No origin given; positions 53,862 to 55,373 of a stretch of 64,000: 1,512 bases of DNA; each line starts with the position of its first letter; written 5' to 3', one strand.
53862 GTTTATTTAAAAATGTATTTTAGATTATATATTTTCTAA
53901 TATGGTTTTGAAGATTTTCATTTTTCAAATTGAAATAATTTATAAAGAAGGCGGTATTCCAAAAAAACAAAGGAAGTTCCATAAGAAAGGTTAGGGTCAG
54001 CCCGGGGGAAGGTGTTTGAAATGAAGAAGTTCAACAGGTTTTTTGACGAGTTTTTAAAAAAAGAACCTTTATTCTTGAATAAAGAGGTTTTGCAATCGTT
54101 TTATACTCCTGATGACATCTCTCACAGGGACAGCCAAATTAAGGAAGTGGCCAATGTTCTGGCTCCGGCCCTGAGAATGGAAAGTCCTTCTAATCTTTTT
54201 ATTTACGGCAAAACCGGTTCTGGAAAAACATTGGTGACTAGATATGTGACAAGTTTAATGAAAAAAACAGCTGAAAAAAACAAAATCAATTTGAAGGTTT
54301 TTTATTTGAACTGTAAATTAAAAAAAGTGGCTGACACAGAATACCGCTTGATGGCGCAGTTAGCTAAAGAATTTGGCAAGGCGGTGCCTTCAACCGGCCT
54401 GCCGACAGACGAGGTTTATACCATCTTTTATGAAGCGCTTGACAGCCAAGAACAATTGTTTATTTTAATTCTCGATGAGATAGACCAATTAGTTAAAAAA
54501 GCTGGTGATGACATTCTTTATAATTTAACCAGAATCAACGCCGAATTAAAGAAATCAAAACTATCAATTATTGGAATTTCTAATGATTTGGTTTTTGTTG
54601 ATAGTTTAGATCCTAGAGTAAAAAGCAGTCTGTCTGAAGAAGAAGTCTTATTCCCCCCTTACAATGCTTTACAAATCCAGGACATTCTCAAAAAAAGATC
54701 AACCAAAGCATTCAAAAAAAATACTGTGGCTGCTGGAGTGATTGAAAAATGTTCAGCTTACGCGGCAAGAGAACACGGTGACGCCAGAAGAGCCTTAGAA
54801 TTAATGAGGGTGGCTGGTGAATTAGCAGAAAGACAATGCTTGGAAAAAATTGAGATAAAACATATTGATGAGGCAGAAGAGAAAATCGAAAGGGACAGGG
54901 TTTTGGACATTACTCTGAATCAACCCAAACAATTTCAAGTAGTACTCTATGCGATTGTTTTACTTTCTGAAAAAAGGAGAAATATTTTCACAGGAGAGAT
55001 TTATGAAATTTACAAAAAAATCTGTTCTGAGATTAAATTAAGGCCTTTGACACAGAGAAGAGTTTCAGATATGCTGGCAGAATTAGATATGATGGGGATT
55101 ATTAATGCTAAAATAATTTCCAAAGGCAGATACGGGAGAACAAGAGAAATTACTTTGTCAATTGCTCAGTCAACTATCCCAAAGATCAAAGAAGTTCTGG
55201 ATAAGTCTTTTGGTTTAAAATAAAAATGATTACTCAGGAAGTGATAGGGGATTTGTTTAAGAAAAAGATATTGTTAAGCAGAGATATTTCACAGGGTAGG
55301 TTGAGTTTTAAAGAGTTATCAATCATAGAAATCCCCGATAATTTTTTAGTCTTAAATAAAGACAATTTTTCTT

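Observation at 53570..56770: Origin of replication with ORB-like boxes adjacent to orc1/cdc6-polD operon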

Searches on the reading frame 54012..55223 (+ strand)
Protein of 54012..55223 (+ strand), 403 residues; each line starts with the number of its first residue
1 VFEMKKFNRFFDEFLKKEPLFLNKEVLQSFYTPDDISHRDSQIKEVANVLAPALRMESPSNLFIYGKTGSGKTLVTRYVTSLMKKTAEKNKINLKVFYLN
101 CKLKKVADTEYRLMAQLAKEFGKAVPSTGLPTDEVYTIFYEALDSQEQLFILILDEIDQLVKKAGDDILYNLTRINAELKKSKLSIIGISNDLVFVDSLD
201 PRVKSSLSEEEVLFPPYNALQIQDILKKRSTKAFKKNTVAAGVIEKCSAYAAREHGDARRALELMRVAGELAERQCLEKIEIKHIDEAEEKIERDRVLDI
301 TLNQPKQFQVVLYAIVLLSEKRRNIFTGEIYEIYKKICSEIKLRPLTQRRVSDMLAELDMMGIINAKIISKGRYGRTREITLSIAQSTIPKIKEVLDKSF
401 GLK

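Call 4: search_protein_families(library=pfam, proteins=[window:54012-55223:+])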
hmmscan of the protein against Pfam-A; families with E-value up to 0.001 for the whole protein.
window:54012-55223:+ (403 aa): 10 families
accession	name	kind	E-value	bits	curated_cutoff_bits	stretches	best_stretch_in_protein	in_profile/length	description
PF09079.17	Cdc6_C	-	4.8e-28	97.4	25.1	1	303-389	5-93/96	CDC6, C terminal winged helix domain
PF22703.2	Cdc6_lid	-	3.9e-22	78.3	27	1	223-290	1-68/68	Cdc6 AAA+ ATPase-type lid domain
PF13401.12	AAA_22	-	2.7e-10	41.1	27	1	58-181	4-115/130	AAA domain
PF01637.24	ATPase_2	-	1.3e-07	32.1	33.2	1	53-183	14-146/225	ATPase domain predominantly from Archaea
PF13191.12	AAA_16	-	1.6e-07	32.4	32.6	1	39-175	5-158/167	AAA ATPase domain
PF00004.35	AAA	-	4e-07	31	21.2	1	63-211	2-126/131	ATPase family associated with various cellular activities (AAA)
PF05729.18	NACHT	-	9.8e-06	25.9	26.7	1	62-166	3-99/167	NACHT domain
PF05621.17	TniB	-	1.1e-05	25.4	22.4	1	52-179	28-153/189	Bacterial TniB protein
PF00270.35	DEAD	-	8.6e-05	22.8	26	0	58-180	13-147/167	DEAD/DEAH box helicase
PF24883.2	NPHP3_N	-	0.00029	21.5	24.8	0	58-149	21-104/164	Nephrocystin 3, N-terminal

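Call 10: find_homologous_proteins(query=window:54021-55223:+, max_evalue=1e-30)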
Query window:54021-55223:+ (400 aa): 8000 proteins with E <= 1e-30 among 8000 candidates; the best 120 are listed.
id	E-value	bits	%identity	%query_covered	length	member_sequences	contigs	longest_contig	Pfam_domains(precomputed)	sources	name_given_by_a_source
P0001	6.4e-240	813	100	96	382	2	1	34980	PF22703.3,PF05729.19,PF00004.36,PF13401.13,PF01637.25,PF05621.18,PF09079.18,PF13191.13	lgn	-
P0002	6.2e-225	764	87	100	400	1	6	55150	PF22703.3,PF05729.19,PF00004.36,PF13401.13,PF01637.25,PF05621.18,PF09079.18,PF13191.13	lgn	-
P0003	1.2e-214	730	82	100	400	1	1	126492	PF22703.3,PF05729.19,PF00004.36,PF13401.13,PF01637.25,PF05621.18,PF09079.18,PF13191.13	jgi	-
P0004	3.0e-214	729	83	100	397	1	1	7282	PF22703.3,PF00004.36,PF13401.13,PF01637.25,PF09079.18,PF13191.13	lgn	-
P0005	8.0e-214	728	82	100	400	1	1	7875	PF22703.3,PF00004.36,PF13401.13,PF01637.25,PF05621.18,PF09079.18,PF13191.13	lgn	-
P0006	7.5e-213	724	82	100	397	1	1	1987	PF22703.3,PF22606.3,PF00004.36,PF13401.13,PF01637.25,PF09079.18,PF13191.13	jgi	-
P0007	1.0e-212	724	82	100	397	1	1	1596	PF22703.3,PF22606.3,PF00004.36,PF13401.13,PF01637.25,PF09079.18,PF13191.13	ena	-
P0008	3.4e-211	719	83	99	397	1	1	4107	PF22703.3,PF22606.3,PF00004.36,PF13401.13,PF01637.25,PF09079.18,PF13191.13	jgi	-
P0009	1.8e-194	664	73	100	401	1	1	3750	PF22703.3,PF05729.19,PF22606.3,PF00004.36,PF13401.13,PF01637.25,PF05621.18,PF09079.18,PF13191.13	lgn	-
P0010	1.3e-193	661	73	100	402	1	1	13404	PF22703.3,PF05729.19,PF22606.3,PF00004.36,PF13401.13,PF01637.25,PF05621.18,PF09079.18,PF13191.13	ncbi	ncbi:ORC1-type DNA replication protein [Nanoarchaeota archaeon]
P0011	1.5e-181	621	67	100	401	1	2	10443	PF22703.3,PF00004.36,PF13401.13,PF09079.18,PF13191.13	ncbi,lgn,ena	-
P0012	3.1e-180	617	69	98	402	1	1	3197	PF22703.3,PF00004.36,PF13401.13,PF01637.25,PF09079.18,PF13191.13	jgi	jgi:archaeal cell division control protein 6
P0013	6.6e-180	616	68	100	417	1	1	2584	PF00270.36,PF22703.3,PF22606.3,PF00004.36,PF13401.13,PF01637.25,PF05621.18,PF09079.18,PF13191.13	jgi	jgi:archaeal cell division control protein 6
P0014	1.1e-178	612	70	100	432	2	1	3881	PF22703.3,PF22606.3,PF00004.36,PF13401.13,PF01637.25,PF09079.18,PF13191.13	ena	-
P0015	1.8e-178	611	70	100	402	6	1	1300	PF22703.3,PF22606.3,PF00004.36,PF13401.13,PF01637.25,PF05621.18,PF09079.18,PF13191.13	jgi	jgi:cell division control protein 6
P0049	7.8e-175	599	67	100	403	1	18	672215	PF22703.3,PF22606.3,PF00004.36,PF13401.13,PF01637.25,PF05621.18,PF09079.18,PF13191.13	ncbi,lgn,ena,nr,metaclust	ncbi:ORC1-type DNA replication protein [Candidatus Woesearchaeota archaeon]|nr:ORC1-type DNA replica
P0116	1.0e-172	592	65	100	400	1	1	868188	PF00270.36,PF22703.3,PF00004.36,PF13401.13,PF01637.25,PF09079.18,PF13191.13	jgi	jgi:cell division control protein 6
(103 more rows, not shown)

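Call 13: find_encoding_contigs(protein=P0002, flank=10000, max_places=3)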
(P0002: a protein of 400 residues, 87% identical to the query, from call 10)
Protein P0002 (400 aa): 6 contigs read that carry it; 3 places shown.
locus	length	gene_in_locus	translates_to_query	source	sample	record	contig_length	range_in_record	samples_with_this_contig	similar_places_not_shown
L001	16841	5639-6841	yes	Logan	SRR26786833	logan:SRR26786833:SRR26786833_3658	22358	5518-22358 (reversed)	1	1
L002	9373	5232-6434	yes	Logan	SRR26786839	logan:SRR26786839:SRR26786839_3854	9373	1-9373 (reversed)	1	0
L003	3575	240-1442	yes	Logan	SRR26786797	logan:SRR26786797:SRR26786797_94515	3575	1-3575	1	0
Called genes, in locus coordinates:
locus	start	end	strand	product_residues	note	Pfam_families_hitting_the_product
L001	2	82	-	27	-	?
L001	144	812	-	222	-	PF00557:Peptidase_M24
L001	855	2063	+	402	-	PF00675:Peptidase_M16, PF05193:Peptidase_M16_C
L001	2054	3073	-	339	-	PF00579:tRNA-synt_1b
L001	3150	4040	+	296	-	PF13691:Lactamase_B_4 (weak), PF23023:Anti-Pycsar_Apyc1, PF00753:Lactamase_B, PF12706:Lactamase_B_2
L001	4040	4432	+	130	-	PF01870:Hjc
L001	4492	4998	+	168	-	PF02002:TFIIE_alpha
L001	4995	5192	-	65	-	-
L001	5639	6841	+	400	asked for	PF01637:ATPase_2, PF05621:TniB (weak), PF13191:AAA_16, PF00004:AAA (weak), PF05729:NACHT (weak), PF13401:AAA_22, PF22703:Cdc6_lid, PF09079:WHD_Cdc6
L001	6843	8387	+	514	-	PF01336:tRNA_anti-codon (weak), PF00149:Metallophos, PF04042:DNA_pol_E_B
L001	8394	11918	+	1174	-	PF03833:PolC_DP2_N, PF24844:PolC_DP2_central, PF24846:PolC_DP2_cat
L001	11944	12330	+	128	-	-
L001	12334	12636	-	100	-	PF04242:DUF424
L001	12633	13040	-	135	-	PF01873:eIF-5_eIF-2B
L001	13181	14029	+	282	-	PF01944:SpoIIM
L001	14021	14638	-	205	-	-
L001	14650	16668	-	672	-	PF14551:MCM_N, PF17207:MCM_OB, PF00493:MCM, PF07728:AAA_5 (weak), PF01078:Mg_chelatase, PF17855:MCM_lid, PF21120:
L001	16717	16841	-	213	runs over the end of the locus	PF11858:DUF3378 (faint), PF00352:TBP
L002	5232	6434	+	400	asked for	PF01637:ATPase_2, PF05621:TniB (weak), PF13191:AAA_16, PF00004:AAA (weak), PF05729:NACHT (weak), PF13401:AAA_22, PF22703:Cdc6_lid, PF09079:WHD_Cdc6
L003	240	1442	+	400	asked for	PF01637:ATPase_2, PF05621:TniB (weak), PF13191:AAA_16, PF00004:AAA (weak), PF05729:NACHT (weak), PF13401:AAA_22, PF22703:Cdc6_lid, PF09079:WHD_Cdc6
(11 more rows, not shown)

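Call 14: find_encoding_contigs(protein=P0003, flank=10000, max_places=2)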
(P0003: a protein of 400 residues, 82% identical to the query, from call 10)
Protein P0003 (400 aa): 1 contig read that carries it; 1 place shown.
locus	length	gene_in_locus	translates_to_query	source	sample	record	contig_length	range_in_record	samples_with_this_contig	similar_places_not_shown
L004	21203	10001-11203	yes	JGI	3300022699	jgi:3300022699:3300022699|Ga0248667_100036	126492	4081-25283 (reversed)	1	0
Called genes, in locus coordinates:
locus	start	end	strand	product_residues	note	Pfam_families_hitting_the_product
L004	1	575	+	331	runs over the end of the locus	-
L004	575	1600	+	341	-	PF00752:XPG_N, PF00867:XPG_I, PF01367:5_3_exonuc (weak)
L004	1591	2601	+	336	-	PF18093:Trm5_N, PF25133:TYW2_N_2, PF02475:TRM5-TYW2_MTfase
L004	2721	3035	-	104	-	-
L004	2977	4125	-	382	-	PF13401:AAA_22 (faint), PF13191:AAA_16 (faint), PF00004:AAA, PF23902:AAA_lid_PRS2_C (weak), PF17862:AAA_lid_3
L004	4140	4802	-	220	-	PF00557:Peptidase_M24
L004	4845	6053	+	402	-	PF00675:Peptidase_M16, PF05193:Peptidase_M16_C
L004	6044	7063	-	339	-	PF00579:tRNA-synt_1b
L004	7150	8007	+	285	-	PF00753:Lactamase_B, PF13691:Lactamase_B_4 (faint), PF23023:Anti-Pycsar_Apyc1, PF12706:Lactamase_B_2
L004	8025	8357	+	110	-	-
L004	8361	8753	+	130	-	PF01870:Hjc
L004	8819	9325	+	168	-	PF02002:TFIIE_alpha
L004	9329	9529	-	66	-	-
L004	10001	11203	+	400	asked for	PF05621:TniB (weak), PF01637:ATPase_2 (weak), PF13191:AAA_16, PF00004:AAA (weak), PF05729:NACHT (faint), PF13401:AAA_22, PF22703:Cdc6_lid, PF09079:WHD_Cdc6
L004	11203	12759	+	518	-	PF00149:Metallophos, PF04042:DNA_pol_E_B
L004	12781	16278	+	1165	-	PF03833:PolC_DP2_N, PF24844:PolC_DP2_central, PF24846:PolC_DP2_cat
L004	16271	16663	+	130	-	-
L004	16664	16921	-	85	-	PF04242:DUF424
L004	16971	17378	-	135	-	PF01873:eIF-5_eIF-2B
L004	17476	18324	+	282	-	PF01944:SpoIIM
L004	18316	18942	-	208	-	-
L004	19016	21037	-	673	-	PF14551:MCM_N, PF17207:MCM_OB, PF00493:MCM, PF07728:AAA_5 (weak), PF01078:Mg_chelatase, PF17855:MCM_lid, PF21120: (weak)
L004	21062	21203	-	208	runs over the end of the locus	PF11858:DUF3378 (faint), PF00352:TBP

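Call 21: find_related_loci(query=A2, collection=genome_contigs, flank=10000)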
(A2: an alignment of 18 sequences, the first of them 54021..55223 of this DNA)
Query A2 (400 aa) in genome_contigs; peptide patterns used: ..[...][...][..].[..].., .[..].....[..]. (x = any residue, [..] = any of these).
599 stretches matched a pattern (row limit reached: there are more); 575 encode a relative of the query (tblastn E <= 1e-3); the best 80 are kept; 80 distinct loci.
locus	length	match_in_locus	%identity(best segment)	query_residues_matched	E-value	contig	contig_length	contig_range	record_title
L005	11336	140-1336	73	1-399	0e+0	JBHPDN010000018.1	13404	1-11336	Nanoarchaeota archaeon isolate SAG AM-311-B02 NODE_18_length_13404_cov_27.621320, whole genome shotgun sequence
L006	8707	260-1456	70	2-399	0e+0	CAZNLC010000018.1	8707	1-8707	MAG TPA_asm: uncultured Methanosarcinales archaeon isolate binchicken_co256_30 genome assembly, contig: NODE_22831_lengt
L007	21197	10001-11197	67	2-399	0e+0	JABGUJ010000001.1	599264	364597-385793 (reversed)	MAG: Candidatus Woesearchaeota archaeon isolate SI034_bin151 k141_2074571, whole genome shotgun sequence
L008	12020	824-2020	67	2-399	0e+0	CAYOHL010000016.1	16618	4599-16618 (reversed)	MAG TPA_asm: uncultured Methanosarcinales archaeon isolate SRP098346_co1_180 genome assembly, contig: NODE_3625_length_1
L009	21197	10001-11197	67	2-399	0e+0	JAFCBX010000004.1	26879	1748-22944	MAG: Methanosarcinales archaeon isolate AB_1215_Bin_111 AB_1215_Bin_111.fna_scaffold_3818, whole genome shotgun sequence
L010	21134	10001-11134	71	7-383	0e+0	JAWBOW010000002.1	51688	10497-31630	MAG: Candidatus Woesearchaeota archaeon isolate HHBFW-2_201803_bins_274 HHBFW-2_201803_bins_274_scaffold_2, whole genome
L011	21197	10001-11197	66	2-399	0e+0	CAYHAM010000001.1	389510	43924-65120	MAG TPA_asm: uncultured Methanosarcinales archaeon isolate ERP119294_co1_446 genome assembly, contig: NODE_19_length_389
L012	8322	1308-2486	67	2-393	0e+0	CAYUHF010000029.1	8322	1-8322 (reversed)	MAG TPA_asm: uncultured Methanosarcinales archaeon isolate SRP332253_co2_76 genome assembly, contig: NODE_8919_length_83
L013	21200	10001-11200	67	2-400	0e+0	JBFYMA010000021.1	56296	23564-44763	MAG: Nanoarchaeota archaeon isolate PPR_0050 k121_1167615, whole genome shotgun sequence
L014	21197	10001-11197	66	2-399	0e+0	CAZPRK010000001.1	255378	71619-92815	MAG TPA_asm: uncultured Methanosarcinales archaeon isolate SRP200020_co5_145 genome assembly, contig: NODE_30_length_255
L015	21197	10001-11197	67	2-399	0e+0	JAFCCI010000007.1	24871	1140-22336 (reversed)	Candidatus Woesearchaeota archaeon isolate AB_3033_Bin_101 AB_3033_Bin_101_scaffold_2701, whole genome shotgun sequence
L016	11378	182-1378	64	2-399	0e+0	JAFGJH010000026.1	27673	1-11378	MAG: Candidatus Woesearchaeota archaeon isolate Zod_Metabat.265 k87_8251452, whole genome shotgun sequence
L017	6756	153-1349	67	2-399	0e+0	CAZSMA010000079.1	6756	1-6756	MAG TPA_asm: uncultured Methanosarcinales archaeon isolate SRP256446_co1_47 genome assembly, contig: NODE_7355_length_67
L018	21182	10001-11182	68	7-399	0e+0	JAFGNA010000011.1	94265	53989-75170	MAG: Candidatus Woesearchaeota archaeon isolate Zod_Metabat.513 k87_6456485, whole genome shotgun sequence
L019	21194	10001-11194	65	3-399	0e+0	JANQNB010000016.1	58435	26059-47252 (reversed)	MAG: Candidatus Nanoarchaeia archaeon isolate PL23a_bin.69 k99_2002106, whole genome shotgun sequence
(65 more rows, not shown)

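Call 34: search_solved_structures(query=window:54021-55223:+, max_evalue=0.00001)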
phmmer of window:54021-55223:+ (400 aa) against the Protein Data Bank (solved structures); distinct sequences matched with E-value up to 0.00001: 19.
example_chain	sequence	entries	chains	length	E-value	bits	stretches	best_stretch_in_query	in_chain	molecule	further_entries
2qby_A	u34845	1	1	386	2.4e-108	365.7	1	16-387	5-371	Cell division control protein 6 homolog 1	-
2v1u_A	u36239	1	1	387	2.8e-97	329.2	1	17-381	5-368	CELL DIVISION CONTROL PROTEIN 6 HOMOLOG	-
2qby_B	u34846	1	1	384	1.6e-43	152.4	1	33-380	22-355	Cell division control protein 6 homolog 3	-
8rwv_F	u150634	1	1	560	4.6e-22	81.8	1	22-364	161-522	Cell division control protein 6 homolog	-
8s0e_G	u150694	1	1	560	5.2e-22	81.7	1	22-286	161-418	Cell division control protein 6 homolog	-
7jgr_G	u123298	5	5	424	1.1e-21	80.6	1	23-274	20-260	Cell division control protein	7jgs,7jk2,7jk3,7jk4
1fnn_A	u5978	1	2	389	3.5e-18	69.1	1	20-395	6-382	CELL DIVISION CONTROL PROTEIN 6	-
5uj7_A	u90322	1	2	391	6.7e-15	58.3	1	28-385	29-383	Origin recognition complex subunit 1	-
7jpo_A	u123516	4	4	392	6.8e-15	58.3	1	28-385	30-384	Origin recognition complex subunit 1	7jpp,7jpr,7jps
5ujm_A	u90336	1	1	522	1.5e-14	57.1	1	28-385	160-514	Origin recognition complex subunit 1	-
7ctf_A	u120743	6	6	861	5.8e-14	55.2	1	28-385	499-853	Origin recognition complex subunit 1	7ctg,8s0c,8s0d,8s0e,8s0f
8rwv_A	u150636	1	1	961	6.5e-14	55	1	28-385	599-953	Origin recognition complex subunit 1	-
4xgc_A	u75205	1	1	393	1.3e-13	54.1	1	14-313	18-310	Origin recognition complex subunit 1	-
7jgr_A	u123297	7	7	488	2.4e-13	53.2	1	14-313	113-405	Origin recognition complex subunit 1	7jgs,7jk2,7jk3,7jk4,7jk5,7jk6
1w5s_A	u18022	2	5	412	2.7e-12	49.7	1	15-380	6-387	ORIGIN RECOGNITION COMPLEX SUBUNIT 2 ORC2 | ORC2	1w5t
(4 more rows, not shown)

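Call 43: find_encoding_contigs(protein=P0116, flank=10000, max_places=1)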
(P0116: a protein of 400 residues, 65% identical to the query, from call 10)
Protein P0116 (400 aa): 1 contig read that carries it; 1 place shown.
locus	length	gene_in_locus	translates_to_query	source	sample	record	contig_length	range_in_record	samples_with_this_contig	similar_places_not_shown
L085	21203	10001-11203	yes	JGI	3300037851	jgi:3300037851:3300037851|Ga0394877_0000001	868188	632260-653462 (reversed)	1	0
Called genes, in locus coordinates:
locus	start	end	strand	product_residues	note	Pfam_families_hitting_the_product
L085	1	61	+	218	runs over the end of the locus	-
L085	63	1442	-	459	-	-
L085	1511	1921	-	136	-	-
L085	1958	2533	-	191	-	PF01876:RNase_P_p30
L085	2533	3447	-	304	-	PF01171:ATP_bind_3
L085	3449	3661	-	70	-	PF02597:ThiS (weak)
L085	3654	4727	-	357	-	PF22025:ThiI_fer, PF02926:THUMP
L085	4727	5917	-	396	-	PF00266:Aminotran_5, PF01041:DegT_DnrJ_EryC1 (faint), PF01212:Beta_elim_lyase (weak)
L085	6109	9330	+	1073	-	PF20990:DUF2207_C (faint), PF06237:SLC52_ribofla_tr (weak)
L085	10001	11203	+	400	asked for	PF00270:DEAD (faint), PF01637:ATPase_2 (weak), PF13191:AAA_16, PF00004:AAA (weak), PF13401:AAA_22, PF22703:Cdc6_lid, PF09079:WHD_Cdc6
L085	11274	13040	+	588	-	PF01336:tRNA_anti-codon (weak), PF00149:Metallophos, PF04042:DNA_pol_E_B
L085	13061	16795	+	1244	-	PF03833:PolC_DP2_N, PF24844:PolC_DP2_central, PF24846:PolC_DP2_cat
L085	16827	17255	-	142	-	PF01873:eIF-5_eIF-2B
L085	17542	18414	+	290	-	PF01944:SpoIIM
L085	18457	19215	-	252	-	-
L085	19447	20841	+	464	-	-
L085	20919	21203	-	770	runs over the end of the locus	-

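Call 44: find_encoding_contigs(protein=P0049, flank=10000, max_places=1)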
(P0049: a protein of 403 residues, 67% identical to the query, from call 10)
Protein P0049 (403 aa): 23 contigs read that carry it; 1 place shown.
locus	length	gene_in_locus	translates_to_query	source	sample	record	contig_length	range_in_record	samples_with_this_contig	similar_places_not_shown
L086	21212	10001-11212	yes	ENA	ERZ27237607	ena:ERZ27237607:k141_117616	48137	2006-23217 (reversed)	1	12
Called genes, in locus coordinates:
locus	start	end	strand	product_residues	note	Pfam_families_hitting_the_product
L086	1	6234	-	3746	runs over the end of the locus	PF13385:Laminin_G_3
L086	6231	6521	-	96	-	PF04014:MazE_antitoxin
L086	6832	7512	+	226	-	PF04607:RelA_SpoT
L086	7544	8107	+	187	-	PF27854:Heavy_Cys_CGP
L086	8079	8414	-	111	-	PF01870:Hjc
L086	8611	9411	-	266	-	PF01978:TrmB, PF11495:TrmB_EBD_N (weak)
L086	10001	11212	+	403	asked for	PF01637:ATPase_2 (weak), PF05621:TniB (weak), PF13191:AAA_16, PF00004:AAA (weak), PF13401:AAA_22, PF22606:Cdc6-ORC-like_ATPase_lid (weak), PF22703:Cdc6_lid, PF09079:WHD_Cdc6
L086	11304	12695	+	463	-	PF00149:Metallophos, PF04042:DNA_pol_E_B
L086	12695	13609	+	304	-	-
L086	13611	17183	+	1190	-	PF03833:PolC_DP2_N, PF24844:PolC_DP2_central, PF24846:PolC_DP2_cat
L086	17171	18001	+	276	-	PF07091:FmrO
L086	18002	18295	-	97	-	PF04242:DUF424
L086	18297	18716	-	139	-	PF01873:eIF-5_eIF-2B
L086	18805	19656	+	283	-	PF01944:SpoIIM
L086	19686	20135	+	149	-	PF00583:Acetyltransf_1, PF13673:Acetyltransf_10, PF13508:Acetyltransf_7, PF08445:FR47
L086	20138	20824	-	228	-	-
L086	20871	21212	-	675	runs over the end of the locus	PF14551:MCM_N, PF17207:MCM_OB, PF00493:MCM, PF01078:Mg_chelatase (weak), PF07728:AAA_5 (weak), PF01078:Mg_chelatase (weak), PF17855:MCM_lid, PF21120:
